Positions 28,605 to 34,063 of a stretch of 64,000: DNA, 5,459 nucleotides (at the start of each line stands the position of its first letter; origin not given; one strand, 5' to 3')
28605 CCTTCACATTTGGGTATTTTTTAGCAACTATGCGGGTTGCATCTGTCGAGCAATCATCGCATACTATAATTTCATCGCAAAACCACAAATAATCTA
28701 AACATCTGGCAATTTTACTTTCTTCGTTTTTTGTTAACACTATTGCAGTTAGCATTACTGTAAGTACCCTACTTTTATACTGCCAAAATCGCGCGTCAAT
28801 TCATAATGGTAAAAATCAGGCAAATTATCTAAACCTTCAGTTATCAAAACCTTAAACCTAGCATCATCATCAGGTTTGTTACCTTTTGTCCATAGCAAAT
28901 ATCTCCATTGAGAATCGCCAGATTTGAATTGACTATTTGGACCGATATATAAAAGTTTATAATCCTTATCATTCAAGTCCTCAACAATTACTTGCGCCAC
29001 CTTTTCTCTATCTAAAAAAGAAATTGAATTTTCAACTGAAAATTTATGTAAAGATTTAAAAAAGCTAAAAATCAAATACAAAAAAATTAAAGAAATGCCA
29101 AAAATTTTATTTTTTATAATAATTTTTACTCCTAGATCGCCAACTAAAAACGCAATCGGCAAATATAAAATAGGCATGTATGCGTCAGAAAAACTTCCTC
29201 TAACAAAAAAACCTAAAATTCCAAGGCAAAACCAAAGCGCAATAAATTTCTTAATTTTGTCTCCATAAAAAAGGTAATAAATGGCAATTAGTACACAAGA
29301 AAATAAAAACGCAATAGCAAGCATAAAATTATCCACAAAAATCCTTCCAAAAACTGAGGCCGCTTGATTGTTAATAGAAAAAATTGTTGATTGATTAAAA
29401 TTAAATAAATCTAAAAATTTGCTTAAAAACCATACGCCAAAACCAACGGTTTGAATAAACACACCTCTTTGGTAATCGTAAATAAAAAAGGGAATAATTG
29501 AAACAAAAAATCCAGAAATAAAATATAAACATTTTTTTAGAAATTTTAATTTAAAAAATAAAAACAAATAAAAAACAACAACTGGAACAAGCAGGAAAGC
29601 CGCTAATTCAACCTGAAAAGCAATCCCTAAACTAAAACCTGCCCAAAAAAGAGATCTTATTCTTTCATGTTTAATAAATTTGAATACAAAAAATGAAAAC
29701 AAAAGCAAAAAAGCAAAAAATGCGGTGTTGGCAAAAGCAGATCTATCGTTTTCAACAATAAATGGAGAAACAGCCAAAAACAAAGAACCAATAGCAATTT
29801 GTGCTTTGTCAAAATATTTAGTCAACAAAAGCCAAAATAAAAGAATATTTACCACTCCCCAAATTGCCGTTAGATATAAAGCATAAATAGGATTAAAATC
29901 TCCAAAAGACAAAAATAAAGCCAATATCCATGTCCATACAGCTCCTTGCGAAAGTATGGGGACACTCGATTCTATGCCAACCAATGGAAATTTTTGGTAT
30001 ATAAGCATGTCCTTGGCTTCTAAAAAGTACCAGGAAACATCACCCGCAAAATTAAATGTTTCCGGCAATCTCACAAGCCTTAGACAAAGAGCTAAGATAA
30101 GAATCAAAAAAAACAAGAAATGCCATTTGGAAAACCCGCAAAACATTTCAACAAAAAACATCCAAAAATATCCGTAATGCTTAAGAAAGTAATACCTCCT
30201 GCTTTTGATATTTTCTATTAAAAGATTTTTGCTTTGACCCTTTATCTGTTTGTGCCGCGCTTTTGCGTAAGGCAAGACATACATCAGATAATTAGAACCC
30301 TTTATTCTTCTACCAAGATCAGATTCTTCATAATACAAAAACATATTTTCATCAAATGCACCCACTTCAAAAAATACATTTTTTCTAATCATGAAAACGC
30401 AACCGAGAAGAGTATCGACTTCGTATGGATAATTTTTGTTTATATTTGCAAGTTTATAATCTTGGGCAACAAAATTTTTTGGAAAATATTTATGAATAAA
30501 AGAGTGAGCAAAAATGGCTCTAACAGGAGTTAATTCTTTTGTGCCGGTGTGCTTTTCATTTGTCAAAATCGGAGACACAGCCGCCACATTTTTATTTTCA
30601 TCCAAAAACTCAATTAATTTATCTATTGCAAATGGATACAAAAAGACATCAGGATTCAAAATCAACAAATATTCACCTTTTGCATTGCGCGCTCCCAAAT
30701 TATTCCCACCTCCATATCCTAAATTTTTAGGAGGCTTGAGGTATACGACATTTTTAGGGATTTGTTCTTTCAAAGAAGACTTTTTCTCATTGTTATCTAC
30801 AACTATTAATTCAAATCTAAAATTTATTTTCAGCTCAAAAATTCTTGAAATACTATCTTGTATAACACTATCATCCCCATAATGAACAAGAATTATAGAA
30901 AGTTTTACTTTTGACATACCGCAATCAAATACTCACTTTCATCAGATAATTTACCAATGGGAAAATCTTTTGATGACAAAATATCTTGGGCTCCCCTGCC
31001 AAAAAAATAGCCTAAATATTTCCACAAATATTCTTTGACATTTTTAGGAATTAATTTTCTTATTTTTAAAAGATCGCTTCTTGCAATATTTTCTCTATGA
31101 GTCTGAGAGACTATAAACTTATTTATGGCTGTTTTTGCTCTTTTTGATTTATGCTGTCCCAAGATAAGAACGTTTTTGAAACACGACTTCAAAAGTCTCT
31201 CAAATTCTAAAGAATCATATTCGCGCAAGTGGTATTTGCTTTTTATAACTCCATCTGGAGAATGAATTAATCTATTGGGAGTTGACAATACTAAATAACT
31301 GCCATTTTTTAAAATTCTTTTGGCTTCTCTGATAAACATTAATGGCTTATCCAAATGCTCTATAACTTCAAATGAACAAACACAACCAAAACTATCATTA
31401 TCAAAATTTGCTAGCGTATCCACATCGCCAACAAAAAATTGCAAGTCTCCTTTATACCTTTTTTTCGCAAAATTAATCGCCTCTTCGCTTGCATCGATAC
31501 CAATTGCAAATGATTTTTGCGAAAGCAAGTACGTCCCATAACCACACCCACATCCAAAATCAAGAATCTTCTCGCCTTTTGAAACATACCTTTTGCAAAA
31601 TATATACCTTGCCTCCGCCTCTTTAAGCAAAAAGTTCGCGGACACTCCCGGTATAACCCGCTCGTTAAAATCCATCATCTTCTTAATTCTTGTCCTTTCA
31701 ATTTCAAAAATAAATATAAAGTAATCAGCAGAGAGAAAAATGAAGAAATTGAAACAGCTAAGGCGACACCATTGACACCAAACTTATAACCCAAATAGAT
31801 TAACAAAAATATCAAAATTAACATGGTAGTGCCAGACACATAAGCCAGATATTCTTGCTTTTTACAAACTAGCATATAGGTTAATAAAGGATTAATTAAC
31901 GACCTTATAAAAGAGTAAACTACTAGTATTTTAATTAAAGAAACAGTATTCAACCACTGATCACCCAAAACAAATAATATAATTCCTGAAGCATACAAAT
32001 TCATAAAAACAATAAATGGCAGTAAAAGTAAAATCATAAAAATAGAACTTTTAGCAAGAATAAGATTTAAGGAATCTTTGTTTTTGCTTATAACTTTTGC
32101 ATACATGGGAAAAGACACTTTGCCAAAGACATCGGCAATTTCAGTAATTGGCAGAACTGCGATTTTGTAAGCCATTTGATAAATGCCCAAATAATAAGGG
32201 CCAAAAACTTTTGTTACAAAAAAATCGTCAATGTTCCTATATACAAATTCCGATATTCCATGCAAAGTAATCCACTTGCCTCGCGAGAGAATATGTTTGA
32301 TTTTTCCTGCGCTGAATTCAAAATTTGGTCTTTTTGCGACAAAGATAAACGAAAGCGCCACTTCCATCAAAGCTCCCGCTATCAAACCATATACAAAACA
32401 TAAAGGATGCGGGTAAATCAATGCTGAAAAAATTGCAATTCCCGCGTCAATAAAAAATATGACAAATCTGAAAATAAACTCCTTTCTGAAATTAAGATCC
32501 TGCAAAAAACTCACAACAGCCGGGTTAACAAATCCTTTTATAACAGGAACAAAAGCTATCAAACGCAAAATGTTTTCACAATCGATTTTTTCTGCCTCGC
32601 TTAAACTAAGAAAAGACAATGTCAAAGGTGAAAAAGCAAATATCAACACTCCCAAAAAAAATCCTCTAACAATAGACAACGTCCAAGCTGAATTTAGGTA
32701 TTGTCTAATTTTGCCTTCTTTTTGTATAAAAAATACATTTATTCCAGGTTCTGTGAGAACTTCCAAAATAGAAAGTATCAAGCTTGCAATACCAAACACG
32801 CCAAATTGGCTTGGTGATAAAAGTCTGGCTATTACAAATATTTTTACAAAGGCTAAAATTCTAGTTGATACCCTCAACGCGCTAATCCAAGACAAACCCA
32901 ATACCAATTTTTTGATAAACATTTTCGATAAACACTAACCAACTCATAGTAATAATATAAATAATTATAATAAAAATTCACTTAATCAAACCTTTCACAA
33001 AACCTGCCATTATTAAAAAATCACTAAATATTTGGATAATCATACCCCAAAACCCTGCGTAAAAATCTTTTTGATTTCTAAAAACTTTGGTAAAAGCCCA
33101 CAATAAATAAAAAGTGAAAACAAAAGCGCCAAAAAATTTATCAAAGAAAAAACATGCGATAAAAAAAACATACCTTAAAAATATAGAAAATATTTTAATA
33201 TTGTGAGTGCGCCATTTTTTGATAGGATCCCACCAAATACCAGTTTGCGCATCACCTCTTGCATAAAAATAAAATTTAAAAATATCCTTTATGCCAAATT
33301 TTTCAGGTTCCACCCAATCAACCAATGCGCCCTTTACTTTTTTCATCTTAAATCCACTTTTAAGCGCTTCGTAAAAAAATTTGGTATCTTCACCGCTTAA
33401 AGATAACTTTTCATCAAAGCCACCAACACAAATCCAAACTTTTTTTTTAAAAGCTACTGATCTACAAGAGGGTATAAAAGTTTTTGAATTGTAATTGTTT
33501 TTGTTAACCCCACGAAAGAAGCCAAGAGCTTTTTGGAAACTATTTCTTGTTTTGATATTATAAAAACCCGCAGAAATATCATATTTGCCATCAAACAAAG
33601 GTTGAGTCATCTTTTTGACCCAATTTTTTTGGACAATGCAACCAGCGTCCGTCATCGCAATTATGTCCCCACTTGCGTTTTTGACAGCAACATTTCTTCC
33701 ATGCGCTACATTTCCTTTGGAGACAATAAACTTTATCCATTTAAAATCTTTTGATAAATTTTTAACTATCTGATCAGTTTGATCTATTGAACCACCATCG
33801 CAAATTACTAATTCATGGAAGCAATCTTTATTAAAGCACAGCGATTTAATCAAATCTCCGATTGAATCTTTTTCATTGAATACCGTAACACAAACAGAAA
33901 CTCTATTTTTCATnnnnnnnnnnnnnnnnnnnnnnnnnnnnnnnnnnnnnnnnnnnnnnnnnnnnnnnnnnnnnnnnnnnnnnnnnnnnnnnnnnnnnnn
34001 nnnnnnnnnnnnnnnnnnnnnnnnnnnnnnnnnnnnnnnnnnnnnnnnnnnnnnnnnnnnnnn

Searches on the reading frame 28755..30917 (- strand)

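Call 67: search_protein_families(library=pfam, proteins=[window:28755-30917:-], max_evalue=0.0001)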
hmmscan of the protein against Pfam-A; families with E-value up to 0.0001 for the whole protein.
window:28755-30917:- (720 aa): 4 families
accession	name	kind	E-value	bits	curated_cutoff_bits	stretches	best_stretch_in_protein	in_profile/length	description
PF00535.33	Glycos_transf_2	-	5.7e-15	56.1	23.3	1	7-142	1-132/168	Glycosyl transferase family 2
PF13231.12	PMT_2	-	3.2e-12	47.4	26.1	1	327-476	5-156/160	Dolichyl-phosphate-mannose-protein mannosyltransferase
PF10111.15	Glyco_tranf_2_2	-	1.1e-06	28.8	27.3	1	13-205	8-199/276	Glycosyltransferase like family 2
PF13641.12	Glyco_tranf_2_3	-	3.9e-05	24.2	27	1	6-223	3-212/230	Glycosyltransferase like family 2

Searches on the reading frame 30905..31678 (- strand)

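Call 67: search_protein_families(library=pfam, proteins=[window:30905-31678:-], max_evalue=0.0001)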
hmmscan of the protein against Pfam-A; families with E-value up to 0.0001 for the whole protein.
window:30905-31678:- (257 aa): 9 families
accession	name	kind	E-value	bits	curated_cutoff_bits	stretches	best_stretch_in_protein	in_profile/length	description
PF08241.18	Methyltransf_11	-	1.3e-18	67.8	21.2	1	39-131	1-95/95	Methyltransferase domain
PF13847.12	Methyltransf_31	-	1.6e-16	60.8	27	1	33-140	2-114/145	Methyltransferase domain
PF13649.12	Methyltransf_25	-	1.3e-15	58.2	27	1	38-126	1-96/97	Methyltransferase domain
PF13489.12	Methyltransf_23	-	5.8e-15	55.8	27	1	34-141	22-126/164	Methyltransferase domain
PF08242.18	Methyltransf_12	-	7.2e-10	39.9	30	1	39-128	1-97/98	Methyltransferase domain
PF07021.18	MetW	-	5.9e-07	29.8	21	1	27-125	6-104/193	Methionine biosynthesis protein MetW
PF08003.17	Methyltransf_9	-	2.9e-05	23.7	23.8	1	34-133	115-219/315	Protein of unknown function (DUF1698)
PF03141.22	Methyltransf_29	-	5.7e-05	22.3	23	1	35-137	118-223/506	Putative S-adenosyl-L-methionine-dependent methyltransferase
PF02353.26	CMAS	-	7.8e-05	22.6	27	0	23-133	51-166/273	Mycolic acid cyclopropane synthetase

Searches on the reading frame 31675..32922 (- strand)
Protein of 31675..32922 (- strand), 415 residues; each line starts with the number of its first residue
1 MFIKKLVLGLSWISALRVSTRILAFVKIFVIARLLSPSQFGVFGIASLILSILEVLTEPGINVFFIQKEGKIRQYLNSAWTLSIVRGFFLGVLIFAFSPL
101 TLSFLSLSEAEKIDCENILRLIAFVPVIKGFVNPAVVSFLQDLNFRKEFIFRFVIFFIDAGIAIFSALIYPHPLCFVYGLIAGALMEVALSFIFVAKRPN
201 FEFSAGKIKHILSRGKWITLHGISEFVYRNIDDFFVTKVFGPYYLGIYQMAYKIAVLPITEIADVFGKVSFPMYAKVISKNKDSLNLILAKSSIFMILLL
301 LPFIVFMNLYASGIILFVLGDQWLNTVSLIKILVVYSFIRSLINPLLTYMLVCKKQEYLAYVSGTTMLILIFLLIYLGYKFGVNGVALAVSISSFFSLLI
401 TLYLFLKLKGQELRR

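Call 67: search_protein_families(library=pfam, proteins=[window:31675-32922:-], max_evalue=0.0001)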
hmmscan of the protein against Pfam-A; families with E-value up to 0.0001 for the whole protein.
window:31675-32922:- (415 aa): 2 families
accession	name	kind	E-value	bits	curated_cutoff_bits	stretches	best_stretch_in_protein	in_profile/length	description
PF13440.11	Polysacc_synt_3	-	5.4e-57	193.7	23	1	30-327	1-292/293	Polysaccharide biosynthesis protein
PF01943.22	Polysacc_synt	-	5.6e-25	88.7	28.2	1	9-276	4-272/274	Polysaccharide biosynthesis protein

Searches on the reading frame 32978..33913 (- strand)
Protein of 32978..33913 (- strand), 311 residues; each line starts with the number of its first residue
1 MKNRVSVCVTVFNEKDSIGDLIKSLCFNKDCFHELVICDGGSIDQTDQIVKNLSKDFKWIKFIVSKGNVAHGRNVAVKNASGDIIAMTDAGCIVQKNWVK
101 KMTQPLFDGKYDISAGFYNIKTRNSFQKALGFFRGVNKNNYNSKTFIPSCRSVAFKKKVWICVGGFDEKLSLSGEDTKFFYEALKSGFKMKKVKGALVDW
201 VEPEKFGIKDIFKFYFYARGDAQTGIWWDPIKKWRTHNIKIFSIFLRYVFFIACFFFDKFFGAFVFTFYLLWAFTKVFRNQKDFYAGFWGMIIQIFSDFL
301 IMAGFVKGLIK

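Call 67: search_protein_families(library=pfam, proteins=[window:32978-33913:-], max_evalue=0.0001)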
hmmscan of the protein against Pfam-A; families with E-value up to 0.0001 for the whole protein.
window:32978-33913:- (311 aa): 3 families
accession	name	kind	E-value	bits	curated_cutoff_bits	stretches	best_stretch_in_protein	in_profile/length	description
PF00535.33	Glycos_transf_2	-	3.4e-20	73.1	23.3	1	6-150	1-156/168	Glycosyl transferase family 2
PF13641.12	Glyco_tranf_2_3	-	9e-10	39.4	27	1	4-207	2-218/230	Glycosyltransferase like family 2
PF10111.15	Glyco_tranf_2_2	-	9e-08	32.4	27.3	0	7-103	4-103/276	Glycosyltransferase like family 2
